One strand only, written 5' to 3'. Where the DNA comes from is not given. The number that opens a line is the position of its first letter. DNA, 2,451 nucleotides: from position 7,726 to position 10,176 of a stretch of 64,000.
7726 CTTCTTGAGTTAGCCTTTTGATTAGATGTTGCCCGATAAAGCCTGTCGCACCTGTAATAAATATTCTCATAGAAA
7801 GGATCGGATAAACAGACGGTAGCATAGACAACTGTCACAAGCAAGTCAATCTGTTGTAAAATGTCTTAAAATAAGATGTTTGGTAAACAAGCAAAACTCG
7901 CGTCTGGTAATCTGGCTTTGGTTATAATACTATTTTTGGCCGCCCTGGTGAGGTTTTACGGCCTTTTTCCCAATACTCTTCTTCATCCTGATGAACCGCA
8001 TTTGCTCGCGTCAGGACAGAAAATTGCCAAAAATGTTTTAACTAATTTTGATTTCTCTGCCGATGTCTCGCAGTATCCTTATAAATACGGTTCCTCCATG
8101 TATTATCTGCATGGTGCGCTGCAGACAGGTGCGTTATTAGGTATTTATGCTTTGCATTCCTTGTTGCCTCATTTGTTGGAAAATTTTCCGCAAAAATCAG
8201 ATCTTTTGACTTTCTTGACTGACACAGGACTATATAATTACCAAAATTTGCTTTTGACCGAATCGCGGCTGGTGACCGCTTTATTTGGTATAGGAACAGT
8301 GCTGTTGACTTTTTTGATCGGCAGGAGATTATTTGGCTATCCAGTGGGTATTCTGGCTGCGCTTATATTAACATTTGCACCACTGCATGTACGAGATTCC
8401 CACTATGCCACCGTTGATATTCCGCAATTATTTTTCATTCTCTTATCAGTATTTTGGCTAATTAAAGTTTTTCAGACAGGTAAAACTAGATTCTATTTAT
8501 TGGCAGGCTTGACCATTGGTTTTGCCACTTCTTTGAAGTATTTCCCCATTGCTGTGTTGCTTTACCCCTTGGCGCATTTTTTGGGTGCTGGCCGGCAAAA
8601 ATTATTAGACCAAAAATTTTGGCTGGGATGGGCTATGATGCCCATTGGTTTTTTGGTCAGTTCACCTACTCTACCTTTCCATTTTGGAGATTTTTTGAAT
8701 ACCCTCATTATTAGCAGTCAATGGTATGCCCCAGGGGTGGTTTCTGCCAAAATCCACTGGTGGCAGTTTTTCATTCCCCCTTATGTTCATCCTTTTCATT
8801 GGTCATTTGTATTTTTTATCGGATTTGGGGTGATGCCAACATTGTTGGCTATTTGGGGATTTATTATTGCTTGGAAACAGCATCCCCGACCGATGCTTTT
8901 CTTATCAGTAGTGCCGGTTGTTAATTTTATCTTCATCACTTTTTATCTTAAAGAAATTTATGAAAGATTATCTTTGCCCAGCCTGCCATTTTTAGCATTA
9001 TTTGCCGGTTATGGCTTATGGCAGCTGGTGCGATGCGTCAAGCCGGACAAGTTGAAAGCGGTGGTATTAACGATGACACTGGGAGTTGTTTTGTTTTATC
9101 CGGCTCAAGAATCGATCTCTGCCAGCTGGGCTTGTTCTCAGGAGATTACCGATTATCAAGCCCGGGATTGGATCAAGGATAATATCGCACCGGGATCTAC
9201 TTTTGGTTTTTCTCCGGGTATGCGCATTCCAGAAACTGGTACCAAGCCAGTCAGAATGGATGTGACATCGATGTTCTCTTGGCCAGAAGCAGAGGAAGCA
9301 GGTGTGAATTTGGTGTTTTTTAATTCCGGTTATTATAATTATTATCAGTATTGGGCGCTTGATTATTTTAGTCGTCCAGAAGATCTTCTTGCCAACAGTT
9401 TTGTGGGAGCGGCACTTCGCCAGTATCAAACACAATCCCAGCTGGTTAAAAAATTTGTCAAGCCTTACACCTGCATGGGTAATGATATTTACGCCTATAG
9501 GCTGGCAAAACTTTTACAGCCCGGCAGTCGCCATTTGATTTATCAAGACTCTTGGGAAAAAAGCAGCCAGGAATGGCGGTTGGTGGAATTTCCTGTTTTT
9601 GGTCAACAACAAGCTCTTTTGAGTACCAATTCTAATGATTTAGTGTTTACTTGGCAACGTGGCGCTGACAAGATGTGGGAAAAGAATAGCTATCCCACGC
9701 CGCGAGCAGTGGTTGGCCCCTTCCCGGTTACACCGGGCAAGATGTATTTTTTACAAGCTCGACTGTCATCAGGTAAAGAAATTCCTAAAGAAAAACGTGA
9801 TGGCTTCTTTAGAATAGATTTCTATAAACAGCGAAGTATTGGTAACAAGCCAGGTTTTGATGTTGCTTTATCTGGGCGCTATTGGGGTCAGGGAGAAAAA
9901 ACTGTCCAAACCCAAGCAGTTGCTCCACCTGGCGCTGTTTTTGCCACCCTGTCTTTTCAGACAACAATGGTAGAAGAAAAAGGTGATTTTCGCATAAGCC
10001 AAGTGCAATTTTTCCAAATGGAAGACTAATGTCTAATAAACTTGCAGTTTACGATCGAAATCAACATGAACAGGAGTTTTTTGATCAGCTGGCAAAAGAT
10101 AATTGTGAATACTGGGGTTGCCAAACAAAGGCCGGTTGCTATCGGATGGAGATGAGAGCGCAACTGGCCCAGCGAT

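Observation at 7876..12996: Paralog pair of PMT/ArnT-like GT-C enzymes with C-terminal CBM-like beta-sandwich domains, separated by a methyltransferase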

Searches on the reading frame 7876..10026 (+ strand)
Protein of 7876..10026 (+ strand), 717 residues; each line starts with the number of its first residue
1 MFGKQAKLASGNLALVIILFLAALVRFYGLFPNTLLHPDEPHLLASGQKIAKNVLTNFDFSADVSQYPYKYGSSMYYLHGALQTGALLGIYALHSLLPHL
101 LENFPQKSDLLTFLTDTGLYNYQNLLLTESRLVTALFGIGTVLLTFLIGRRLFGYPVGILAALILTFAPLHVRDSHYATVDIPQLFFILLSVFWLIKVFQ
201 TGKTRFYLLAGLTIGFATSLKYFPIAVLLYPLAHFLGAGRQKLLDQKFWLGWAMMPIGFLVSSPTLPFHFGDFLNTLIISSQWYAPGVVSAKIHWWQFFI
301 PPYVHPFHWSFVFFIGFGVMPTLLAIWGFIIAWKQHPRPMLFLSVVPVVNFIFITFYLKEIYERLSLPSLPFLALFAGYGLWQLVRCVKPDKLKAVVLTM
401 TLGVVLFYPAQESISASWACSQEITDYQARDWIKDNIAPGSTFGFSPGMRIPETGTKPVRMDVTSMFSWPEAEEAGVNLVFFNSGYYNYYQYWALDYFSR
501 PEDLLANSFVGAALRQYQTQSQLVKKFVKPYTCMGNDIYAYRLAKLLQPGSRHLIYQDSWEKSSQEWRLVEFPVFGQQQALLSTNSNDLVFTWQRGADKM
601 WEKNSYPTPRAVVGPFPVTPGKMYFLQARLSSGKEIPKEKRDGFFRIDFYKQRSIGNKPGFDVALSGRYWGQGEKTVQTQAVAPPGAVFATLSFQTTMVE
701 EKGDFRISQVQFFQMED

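Call 4: search_protein_families(library=pfam, proteins=[window:7876-10026:+], max_evalue=1)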
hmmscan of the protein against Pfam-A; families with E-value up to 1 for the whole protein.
window:7876-10026:+ (717 aa): 2 families
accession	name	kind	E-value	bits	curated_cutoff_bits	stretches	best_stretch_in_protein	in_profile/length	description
PF13231.12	PMT_2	-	7.7e-15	55.9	26.1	1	131-264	25-156/160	Dolichyl-phosphate-mannose-protein mannosyltransferase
PF02366.24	PMT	-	1.3e-13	51.5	22.7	1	120-236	75-197/245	Dolichyl-phosphate-mannose-protein mannosyltransferase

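Call 5: search_protein_families(library=ncbifam, proteins=[window:7876-10026:+], max_evalue=1)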
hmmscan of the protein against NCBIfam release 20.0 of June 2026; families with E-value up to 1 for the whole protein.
window:7876-10026:+ (717 aa): 3 families
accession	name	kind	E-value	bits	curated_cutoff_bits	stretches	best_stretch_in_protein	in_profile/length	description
NF058602.1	PrMnsylTfPmt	equivalog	9.3e-07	28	800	1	131-207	122-199/530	protein O-mannosyltransferase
TIGR03663.1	TIGR03663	subfamily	5.2e-05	22.4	126.25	1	130-235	73-178/435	flippase activity-associated protein Agl23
TIGR04154.1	archaeo_STT3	subfamily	0.00028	19.4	450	1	130-203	98-174/831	oligosaccharyl transferase, archaeosortase A system-associated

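Call 8: find_homologous_proteins(query=window:7876-10026:+)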
Query window:7876-10026:+ (717 aa): 81 proteins with E <= 0.001 among 8000 candidates.
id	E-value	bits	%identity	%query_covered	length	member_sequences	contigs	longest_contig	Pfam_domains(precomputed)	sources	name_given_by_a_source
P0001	0.0e+0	1657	100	100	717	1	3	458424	PF02366.25,PF13231.13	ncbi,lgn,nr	ncbi:glycosyltransferase family 39 protein [Candidatus Daviesbacteria bacterium]|nr:glycosyltransfer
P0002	1.6e-124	435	35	100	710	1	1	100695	PF02366.25,PF13231.13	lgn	-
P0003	6.7e-112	393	35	97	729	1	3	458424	PF02366.25,PF13231.13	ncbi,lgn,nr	ncbi:glycosyltransferase family 39 protein [Candidatus Daviesbacteria bacterium]|nr:glycosyltransfer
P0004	1.5e-104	369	34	97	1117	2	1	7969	PF10111.15,PF13641.13,PF02366.25,PF00535.33,PF13231.13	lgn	-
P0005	1.5e-99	352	32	99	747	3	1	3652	PF02366.25,PF13231.13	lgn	-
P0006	5.0e-66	241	32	66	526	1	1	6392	PF02366.25,PF13231.13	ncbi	ncbi:MAG: glycosyltransferase family 39 protein, partial [Patescibacteria group bacterium]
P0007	3.7e-65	239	33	74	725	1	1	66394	PF02366.25,PF13231.13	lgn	-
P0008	1.6e-32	131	29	65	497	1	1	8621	PF02366.25,PF13231.13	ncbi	-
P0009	1.3e-25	108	27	60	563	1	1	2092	PF02366.25,PF03901.24,PF13231.13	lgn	-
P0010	6.5e-22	96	28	57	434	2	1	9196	PF02366.25,PF13231.13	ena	-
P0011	1.1e-19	88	29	43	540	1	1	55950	PF02366.25,PF13231.13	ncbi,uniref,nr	ncbi:glycosyltransferase family 39 protein [Spirulina subsalsa FACHB-351]|uniref:Glycosyltransferase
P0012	5.6e-19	86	32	37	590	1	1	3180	PF13231.13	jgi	jgi:hypothetical protein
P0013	1.7e-18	84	33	30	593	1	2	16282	PF02366.25,PF13231.13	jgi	jgi:dolichyl-phosphate-mannose-protein mannosyltransferase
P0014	2.3e-18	84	29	60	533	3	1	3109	PF02366.25,PF13231.13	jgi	jgi:4-amino-4-deoxy-L-arabinose transferase-like glycosyltransferase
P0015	5.2e-18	83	27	44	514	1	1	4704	PF02366.25,PF13231.13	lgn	-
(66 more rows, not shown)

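Call 9: search_solved_structures(query=window:7876-10026:+, max_evalue=1)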
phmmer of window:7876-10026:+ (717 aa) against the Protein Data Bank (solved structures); distinct sequences matched with E-value up to 1: 0.

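Call 33: search_solved_structures(query=A3, max_evalue=1)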
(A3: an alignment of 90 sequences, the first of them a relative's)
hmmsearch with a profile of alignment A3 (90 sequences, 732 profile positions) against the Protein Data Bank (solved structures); distinct sequences matched with E-value up to 1: 8.
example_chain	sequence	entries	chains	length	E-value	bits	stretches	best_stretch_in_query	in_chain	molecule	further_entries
6p25_A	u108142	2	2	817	1.1e-08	37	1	118-266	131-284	Dolichyl-phosphate-mannose--protein mannosyltransferase 1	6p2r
5ezm_A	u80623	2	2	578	3.4e-05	25.4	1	123-393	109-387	4-amino-4-deoxy-L-arabinose transferase or related glycosyltransferases of PMT family | 4-amino-4-deoxy-L-arabinose (L-Ara4N) transferase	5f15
9e61_A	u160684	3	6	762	8.6e-05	24.1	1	121-265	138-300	Dolichyl-phosphate-mannose--protein mannosyltransferase 4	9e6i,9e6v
2w5f_A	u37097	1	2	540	0.0019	19.6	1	608-708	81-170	ENDO-1,4-BETA-XYLANASE Y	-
2wys_A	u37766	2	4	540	0.002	19.6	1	608-708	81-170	ENDO-1,4-BETA-XYLANASE Y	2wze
9i5k_A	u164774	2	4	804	0.074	14.4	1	121-239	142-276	Dolichyl-phosphate-mannose--protein mannosyltransferase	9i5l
4d0q_A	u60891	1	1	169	0.47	11.7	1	568-706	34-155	HYALURONATE LYASE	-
6p25_B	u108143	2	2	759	0.82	11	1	124-263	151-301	Dolichyl-phosphate-mannose--protein mannosyltransferase 2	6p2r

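Call 39: find_encoding_contigs(protein=P0002, flank=10000, max_places=2)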
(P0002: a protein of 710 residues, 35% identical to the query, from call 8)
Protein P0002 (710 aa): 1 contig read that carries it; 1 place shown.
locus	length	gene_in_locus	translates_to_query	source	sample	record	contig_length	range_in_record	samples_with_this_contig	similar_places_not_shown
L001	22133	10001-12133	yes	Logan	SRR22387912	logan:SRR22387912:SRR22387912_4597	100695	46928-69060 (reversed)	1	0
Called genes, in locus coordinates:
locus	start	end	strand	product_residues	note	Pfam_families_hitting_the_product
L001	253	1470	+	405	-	-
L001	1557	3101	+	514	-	PF01467:CTP_transf_like, PF00294:PfkB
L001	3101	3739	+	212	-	PF13580:SIS_2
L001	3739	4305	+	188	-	PF08645:PNK3P, PF00702:Hydrolase (faint), PF13242:Hydrolase_like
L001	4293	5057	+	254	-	PF00483:NTP_transferase, PF12804:NTP_transf_3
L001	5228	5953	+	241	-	PF00923:TAL_FSA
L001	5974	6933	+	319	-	PF01408:GFO_IDH_MocA, PF22725:GFO_IDH_MocA_C3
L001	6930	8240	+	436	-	PF03721:UDPG_MGDP_dh_N, PF00984:UDPG_MGDP_dh, PF03720:UDPG_MGDP_dh_C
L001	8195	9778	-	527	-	-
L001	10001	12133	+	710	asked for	PF02366:PMT, PF13231:PMT_2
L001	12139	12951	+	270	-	PF00535:Glycos_transf_2, PF10111:Glyco_tranf_2_2 (faint), PF13641:Glyco_tranf_2_3 (weak)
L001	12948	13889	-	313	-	-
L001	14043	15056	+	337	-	PF01370:Epimerase, PF13460:NAD_binding_10 (faint), PF01073:3Beta_HSD (weak), PF16363:GDP_Man_Dehyd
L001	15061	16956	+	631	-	PF00534:Glycos_transf_1, PF13692:Glyco_trans_1_4, PF01209:Ubie_methyltran, PF13489:Methyltransf_23, PF13847:Methyltransf_31, PF08241:Methyltransf_11, PF08242:Methyltransf_12, PF13649:Methyltransf_25, +2 more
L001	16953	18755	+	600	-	PF02543:Carbam_trans_N, PF16861:Carbam_trans_C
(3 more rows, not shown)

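Call 40: find_encoding_contigs(protein=P0007, flank=10000, max_places=2)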
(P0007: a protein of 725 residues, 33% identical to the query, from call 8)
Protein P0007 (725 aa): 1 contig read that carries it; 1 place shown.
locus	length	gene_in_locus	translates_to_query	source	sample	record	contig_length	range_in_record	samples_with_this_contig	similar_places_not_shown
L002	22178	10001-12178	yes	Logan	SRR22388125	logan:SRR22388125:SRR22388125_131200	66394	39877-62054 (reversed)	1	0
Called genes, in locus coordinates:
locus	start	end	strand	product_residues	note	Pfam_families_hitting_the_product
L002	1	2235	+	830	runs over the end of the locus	PF00754:F5_F8_type_C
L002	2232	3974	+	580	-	PF02543:Carbam_trans_N, PF16861:Carbam_trans_C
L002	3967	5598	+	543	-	-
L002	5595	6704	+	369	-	PF00070:Pyr_redox (faint), PF01266:DAO, PF07992:Pyr_redox_2 (faint), PF13450:NAD_binding_8 (weak)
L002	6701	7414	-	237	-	PF00535:Glycos_transf_2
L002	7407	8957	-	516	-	PF01370:Epimerase (faint), PF04321:RmlD_sub_bind (weak), PF01261:AP_endonuc_2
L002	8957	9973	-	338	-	PF00535:Glycos_transf_2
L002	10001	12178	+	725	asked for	PF02366:PMT, PF13231:PMT_2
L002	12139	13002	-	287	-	-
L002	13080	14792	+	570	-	-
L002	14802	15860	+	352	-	PF00535:Glycos_transf_2, PF10111:Glyco_tranf_2_2 (weak), PF13641:Glyco_tranf_2_3, PF13632:Glyco_trans_2_3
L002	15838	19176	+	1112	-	-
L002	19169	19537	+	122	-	-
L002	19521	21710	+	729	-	-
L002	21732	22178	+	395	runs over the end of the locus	PF01041:DegT_DnrJ_EryC1, PF00155:Aminotran_1_2, PF01053:Cys_Met_Meta_PP (weak)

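Call 42: predict_structure(alignment_id=A3)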
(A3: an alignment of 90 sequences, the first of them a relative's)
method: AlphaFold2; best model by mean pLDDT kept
length: 717 residues; sequences in the alignment: 90
mean_pLDDT: 93.0   pTM: 0.93
mean pLDDT of the five models: 93.0, 92.1, 91.9, 91.7, 91.5
residues with pLDDT >= 90: 592; 70-90: 96; 50-70: 29; < 50: 0
segments of 3 or more residues with pLDDT < 50: none
pLDDT, mean of each block of 10 residues (from residue 1): 60 94 97 84 92 94 74 92 96 92 81 94 94 98 98 97 98 97 98 97 97 97 96 89 94 98 92 90 86 88 94 97 98 98 98 95 96 98 97 95 98 96 94 98 96 96 96 97 94 88 94 96 97 92 92 95 84 75 90 82 75 96 97 96 97 88 97 97 97 95 96 93
secondary structure, 60 per line:
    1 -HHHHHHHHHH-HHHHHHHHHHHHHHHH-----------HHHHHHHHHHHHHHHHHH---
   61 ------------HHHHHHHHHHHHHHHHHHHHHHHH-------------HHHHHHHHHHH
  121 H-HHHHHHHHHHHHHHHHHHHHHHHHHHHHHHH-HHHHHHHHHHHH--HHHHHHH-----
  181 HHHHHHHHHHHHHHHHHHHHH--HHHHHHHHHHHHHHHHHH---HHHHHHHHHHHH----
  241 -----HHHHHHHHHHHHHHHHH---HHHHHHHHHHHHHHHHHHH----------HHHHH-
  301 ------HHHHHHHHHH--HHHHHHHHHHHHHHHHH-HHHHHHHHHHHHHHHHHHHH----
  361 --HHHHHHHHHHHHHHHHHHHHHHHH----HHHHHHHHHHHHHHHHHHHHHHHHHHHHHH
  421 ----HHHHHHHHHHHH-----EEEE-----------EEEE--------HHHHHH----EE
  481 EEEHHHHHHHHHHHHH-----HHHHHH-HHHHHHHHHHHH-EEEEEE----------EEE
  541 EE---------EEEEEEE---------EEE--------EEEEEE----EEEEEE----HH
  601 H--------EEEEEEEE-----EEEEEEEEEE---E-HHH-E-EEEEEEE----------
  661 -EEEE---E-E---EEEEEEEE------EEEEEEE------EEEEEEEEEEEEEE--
elements in order (helices of 4 or more, strands of 3 or more residues): H2-11 H13-28 H40-57 H73-96 H110-121 H123-153 H155-166 H169-175 H181-201 H204-221 H225-236 H246-262 H266-284 H295-299 H307-316 H319-335 H337-356 H363-386 H391-420 H425-436 E442-445 E457-460 H469-474 E479-483 H484-496 H502-507 H509-520 E522-527 E538-542 E552-558 E568-570 E579-584 E589-594 E610-617 E623-632 E644-650 E662-665 E675-682 E689-695 E702-715

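Call 45: fold_search(model_id=the predicted structure, library=pdb)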
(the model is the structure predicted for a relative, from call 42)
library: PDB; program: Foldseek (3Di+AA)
matches with E <= 10: 1136; with E <= 0.001: 44
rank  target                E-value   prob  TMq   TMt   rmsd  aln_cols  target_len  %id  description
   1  6s7o_A                4.1e-09  1.00  0.39  0.43  12.7       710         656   12  Cryo-EM structure of human oligosaccharyltransferase complex OST-A (released 2019-12-18)
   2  6ezn_F                4.3e-09  1.00  0.39  0.42  12.4       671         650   14  Cryo-EM structure of the yeast oligosaccharyltransferase (OST) complex (released 2018-01-17)
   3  7e9s_A                7.4e-09  1.00  0.36  0.31  13.6       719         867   12  Archaeal oligosaccharyltransferase AglB from Archaeoglobus fulgidus in complex with an inhibitory peptide and a dolich (released 2021-09-08)
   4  7oci_F                1.3e-08  1.00  0.37  0.41  12.8       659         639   14  Cryo-EM structure of yeast Ost6p containing oligosaccharyltransferase complex (released 2022-02-16)
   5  8b6l_I                1.7e-08  1.00  0.39  0.40  13.2       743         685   12  Subtomogram average of the human Sec61-TRAP-OSTA-translocon (released 2022-12-07)
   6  8pn9_A                1.8e-08  1.00  0.40  0.43  12.3       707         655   14  Structure of human oligosaccharyltransferase OST-A complex bound to NGI-1 (released 2024-05-08)
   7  3wak                  2.2e-08  1.00  0.37  0.32  12.5       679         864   12  Crystal structure of the Archaeoglobus fulgidus oligosaccharyltransferase (O29867_ARCFU) in the apo form (released 2013-10-30)
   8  6s7t_A                2.7e-08  1.00  0.39  0.40  12.3       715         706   12  Cryo-EM structure of human oligosaccharyltransferase complex OST-B (released 2019-12-18)
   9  8age_A                3.4e-08  1.00  0.38  0.42  12.3       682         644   13  Structure of yeast oligosaccharylransferase complex with acceptor peptide bound (released 2022-12-07)
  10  8agc_A                3.5e-08  1.00  0.38  0.39  12.2       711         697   14  Structure of yeast oligosaccharylransferase complex with lipid-linked oligosaccharide and non-acceptor peptide bound (released 2022-12-07)
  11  9n9j_I                3.5e-08  1.00  0.38  0.39  13.4       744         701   12  Structure of a GRP94 folding intermediate engaged with a CCDC134- and FKBP11-bound secretory translocon (released 2025-11-19)
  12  8agb_A                5.4e-08  1.00  0.39  0.43  12.5       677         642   12  Structure of yeast oligosaccharylransferase complex with lipid-linked oligosaccharide bound (released 2022-12-07)
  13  6c26_A                1.4e-07  1.00  0.37  0.40  13.3       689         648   14  The Cryo-EM structure of a eukaryotic oligosaccharyl transferase complex (released 2018-01-31)
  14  5ezm                  1.9e-07  1.00  0.36  0.46  11.2       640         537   13  Crystal Structure of ArnT from Cupriavidus metallidurans in the apo state (released 2016-02-17)
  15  3waj                  2.0e-07  1.00  0.35  0.32  14.6       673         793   12  Crystal structure of the Archaeoglobus fulgidus oligosaccharyltransferase (O29867_ARCFU) complex with Zn and sulfate (released 2013-10-30)
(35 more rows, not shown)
